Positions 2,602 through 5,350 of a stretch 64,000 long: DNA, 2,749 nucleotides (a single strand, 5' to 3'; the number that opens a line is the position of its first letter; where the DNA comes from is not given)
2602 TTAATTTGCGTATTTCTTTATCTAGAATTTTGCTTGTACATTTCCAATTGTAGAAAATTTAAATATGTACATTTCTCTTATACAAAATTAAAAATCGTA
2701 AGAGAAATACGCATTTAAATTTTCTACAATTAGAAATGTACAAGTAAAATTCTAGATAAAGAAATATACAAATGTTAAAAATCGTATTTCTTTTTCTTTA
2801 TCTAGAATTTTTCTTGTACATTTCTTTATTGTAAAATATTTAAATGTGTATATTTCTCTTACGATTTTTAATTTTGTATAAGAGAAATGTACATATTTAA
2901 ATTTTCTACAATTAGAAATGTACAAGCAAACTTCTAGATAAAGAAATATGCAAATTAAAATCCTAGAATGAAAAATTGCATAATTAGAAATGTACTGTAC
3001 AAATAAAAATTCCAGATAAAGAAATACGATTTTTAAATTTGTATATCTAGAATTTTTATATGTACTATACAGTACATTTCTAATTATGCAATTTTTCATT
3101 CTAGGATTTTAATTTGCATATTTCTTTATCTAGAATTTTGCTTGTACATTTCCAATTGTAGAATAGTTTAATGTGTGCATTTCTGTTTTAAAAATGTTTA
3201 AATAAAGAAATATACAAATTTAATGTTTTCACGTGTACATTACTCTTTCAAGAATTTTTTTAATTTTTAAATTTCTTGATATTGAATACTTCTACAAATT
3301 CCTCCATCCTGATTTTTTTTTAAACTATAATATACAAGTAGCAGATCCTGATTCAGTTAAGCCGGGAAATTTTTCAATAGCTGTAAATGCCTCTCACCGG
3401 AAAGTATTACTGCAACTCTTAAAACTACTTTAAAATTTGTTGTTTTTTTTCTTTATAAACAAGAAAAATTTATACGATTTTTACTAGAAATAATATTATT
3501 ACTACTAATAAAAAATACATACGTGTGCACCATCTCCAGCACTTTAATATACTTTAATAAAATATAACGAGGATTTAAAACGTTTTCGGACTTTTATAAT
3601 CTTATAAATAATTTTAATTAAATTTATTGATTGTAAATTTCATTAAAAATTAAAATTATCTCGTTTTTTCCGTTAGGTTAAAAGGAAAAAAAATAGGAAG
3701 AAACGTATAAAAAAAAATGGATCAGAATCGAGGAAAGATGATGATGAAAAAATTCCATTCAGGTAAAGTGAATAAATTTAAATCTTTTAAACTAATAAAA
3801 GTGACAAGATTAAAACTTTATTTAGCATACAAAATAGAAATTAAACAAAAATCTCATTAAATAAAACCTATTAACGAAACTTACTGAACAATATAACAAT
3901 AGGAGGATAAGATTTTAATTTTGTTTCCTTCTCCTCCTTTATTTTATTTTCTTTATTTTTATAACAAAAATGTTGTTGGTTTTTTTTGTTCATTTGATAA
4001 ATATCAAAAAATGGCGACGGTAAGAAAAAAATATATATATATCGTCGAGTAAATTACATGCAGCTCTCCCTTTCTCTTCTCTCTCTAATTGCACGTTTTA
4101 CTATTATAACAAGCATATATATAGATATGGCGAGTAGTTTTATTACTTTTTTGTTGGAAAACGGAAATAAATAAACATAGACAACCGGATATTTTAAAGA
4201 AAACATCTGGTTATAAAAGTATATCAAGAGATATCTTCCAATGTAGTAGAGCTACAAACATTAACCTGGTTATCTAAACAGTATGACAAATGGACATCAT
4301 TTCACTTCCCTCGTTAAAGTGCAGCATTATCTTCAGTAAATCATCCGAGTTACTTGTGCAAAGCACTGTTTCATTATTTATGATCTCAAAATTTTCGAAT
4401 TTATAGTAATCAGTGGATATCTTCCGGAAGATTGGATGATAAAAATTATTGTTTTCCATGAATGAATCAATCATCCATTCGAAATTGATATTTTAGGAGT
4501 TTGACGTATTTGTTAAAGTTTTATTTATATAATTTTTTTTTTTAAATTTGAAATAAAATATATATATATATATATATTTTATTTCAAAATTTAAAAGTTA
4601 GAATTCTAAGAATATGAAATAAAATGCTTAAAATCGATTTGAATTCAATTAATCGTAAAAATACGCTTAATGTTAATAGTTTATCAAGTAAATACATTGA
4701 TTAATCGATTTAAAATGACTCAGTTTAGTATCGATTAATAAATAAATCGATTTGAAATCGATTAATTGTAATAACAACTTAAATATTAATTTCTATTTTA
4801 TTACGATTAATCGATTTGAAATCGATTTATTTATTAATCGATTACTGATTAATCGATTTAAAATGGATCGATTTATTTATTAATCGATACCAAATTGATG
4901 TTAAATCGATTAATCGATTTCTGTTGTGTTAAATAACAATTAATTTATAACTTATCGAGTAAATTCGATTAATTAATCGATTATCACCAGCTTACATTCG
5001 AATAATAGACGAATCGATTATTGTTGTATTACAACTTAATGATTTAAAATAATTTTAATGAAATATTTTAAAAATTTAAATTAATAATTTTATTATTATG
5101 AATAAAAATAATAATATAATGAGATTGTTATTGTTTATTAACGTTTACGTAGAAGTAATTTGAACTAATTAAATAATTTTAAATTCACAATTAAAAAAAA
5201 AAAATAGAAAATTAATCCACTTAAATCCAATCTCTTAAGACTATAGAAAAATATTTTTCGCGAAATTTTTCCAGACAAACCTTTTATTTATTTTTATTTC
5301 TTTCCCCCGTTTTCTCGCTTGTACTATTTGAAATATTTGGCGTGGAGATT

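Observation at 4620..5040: Cluster of about 15 palindromic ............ sites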

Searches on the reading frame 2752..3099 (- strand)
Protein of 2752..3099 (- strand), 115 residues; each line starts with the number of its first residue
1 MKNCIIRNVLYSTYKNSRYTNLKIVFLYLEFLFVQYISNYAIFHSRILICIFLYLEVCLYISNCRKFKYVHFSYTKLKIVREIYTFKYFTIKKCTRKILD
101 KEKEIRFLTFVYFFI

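Call 40: find_encoding_contigs(protein=window:2752-3099:-, flank=10000, max_places=6)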
Protein window:2752-3099:- (115 aa): no gene with exactly this product is on record in the collection.

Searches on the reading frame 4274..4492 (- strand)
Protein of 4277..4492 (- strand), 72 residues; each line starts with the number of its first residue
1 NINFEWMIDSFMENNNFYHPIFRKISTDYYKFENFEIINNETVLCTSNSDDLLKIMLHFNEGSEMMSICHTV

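Call 11: search_protein_families(library=pfam, max_evalue=0.01, proteins=[window:4277-4492:-])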
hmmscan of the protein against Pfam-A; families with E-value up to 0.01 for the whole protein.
window:4277-4492:- (72 aa): 0 families

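Call 13: find_homologous_proteins(query=window:4277-4492:-, max_evalue=0.01)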
Query window:4277-4492:-: no candidate shares three 5-residue words with the query. No homologue found.

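Call 41: find_encoding_contigs(protein=window:4274-4474:-, flank=10000, max_places=6)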
Protein window:4274-4474:- (66 aa): no gene with exactly this product is on record in the collection.

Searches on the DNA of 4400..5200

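Call 58: search_rna_families(source=window, start=4400, end=5200, threshold=evalue, max_evalue=1)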
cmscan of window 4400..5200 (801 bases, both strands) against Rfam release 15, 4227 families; matches with E-value up to 1: 5.
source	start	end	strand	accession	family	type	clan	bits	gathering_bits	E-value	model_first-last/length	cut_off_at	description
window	4728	4845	+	RF04108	mir-2513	Gene; miRNA;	-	35.4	89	5.1e-05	1-120/120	no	mir-2513 microRNA precursor family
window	4741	4831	+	RF00969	mir-556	Gene; miRNA;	-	30.8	84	0.0012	1-88/88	no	mir-556 microRNA precursor family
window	4802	4916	-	RF03621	MIR4245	Gene; miRNA;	-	25.7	74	0.043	1-128/128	no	MIR4245 microRNA precursor family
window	4743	4829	-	RF00828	mir-75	Gene; miRNA;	-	22.7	60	0.043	1-92/92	no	mir-75 microRNA precursor family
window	4743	4829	+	RF00828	mir-75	Gene; miRNA;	-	19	60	0.48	1-92/92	no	mir-75 microRNA precursor family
